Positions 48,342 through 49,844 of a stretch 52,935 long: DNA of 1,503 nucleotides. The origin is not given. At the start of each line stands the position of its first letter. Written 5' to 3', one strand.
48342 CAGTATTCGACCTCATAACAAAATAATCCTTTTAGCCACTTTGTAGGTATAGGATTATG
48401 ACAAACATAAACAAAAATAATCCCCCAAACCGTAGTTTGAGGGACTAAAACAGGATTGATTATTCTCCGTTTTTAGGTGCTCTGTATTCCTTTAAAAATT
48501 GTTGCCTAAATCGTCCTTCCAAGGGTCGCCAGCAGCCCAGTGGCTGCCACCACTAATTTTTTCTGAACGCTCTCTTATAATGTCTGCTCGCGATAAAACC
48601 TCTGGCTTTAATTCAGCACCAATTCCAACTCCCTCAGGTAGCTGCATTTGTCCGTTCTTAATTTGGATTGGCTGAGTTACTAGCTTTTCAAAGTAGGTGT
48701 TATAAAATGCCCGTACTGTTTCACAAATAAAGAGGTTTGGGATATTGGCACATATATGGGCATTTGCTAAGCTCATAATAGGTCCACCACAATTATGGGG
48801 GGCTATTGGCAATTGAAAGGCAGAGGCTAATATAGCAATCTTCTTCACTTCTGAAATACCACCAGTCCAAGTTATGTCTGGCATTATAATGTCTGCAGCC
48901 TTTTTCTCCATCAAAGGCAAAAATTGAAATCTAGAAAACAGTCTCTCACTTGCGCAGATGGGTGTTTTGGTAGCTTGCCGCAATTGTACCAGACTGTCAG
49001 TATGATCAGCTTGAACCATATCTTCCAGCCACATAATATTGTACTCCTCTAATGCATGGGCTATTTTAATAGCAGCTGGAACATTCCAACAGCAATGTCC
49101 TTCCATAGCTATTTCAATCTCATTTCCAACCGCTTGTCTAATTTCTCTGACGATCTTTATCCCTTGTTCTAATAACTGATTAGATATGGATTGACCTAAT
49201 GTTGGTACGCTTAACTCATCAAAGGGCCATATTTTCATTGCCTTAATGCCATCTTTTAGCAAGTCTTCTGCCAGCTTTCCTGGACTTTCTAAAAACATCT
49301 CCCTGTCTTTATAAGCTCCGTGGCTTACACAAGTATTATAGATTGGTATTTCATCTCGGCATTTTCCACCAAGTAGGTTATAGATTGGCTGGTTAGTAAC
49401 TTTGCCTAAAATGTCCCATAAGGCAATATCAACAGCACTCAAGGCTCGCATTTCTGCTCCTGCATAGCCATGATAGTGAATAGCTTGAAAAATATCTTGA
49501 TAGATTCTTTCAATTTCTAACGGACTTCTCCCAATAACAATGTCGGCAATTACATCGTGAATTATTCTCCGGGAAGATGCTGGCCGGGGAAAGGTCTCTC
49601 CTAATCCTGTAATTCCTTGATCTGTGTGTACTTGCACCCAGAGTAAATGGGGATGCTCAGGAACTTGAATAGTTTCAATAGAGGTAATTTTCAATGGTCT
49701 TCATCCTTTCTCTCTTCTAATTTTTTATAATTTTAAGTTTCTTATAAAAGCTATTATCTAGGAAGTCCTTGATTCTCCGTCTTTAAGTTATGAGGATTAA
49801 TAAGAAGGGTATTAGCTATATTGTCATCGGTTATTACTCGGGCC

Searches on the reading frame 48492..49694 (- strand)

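Call 80: search_protein_families(library=pfam, proteins=[window:48492-49694:-], max_evalue=0.00001)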
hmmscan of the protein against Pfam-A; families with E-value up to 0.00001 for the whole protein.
window:48492-49694:- (400 aa): 2 families
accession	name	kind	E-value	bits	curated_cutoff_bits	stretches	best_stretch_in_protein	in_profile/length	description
PF13378.12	MR_MLE_C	-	1.7e-59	201.6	29.4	1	141-365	5-218/219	Enolase C-terminal domain-like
PF02746.21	MR_MLE_N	-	5.1e-18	65.8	22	1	16-109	27-117/117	Mandelate racemase / muconate lactonizing enzyme, N-terminal domain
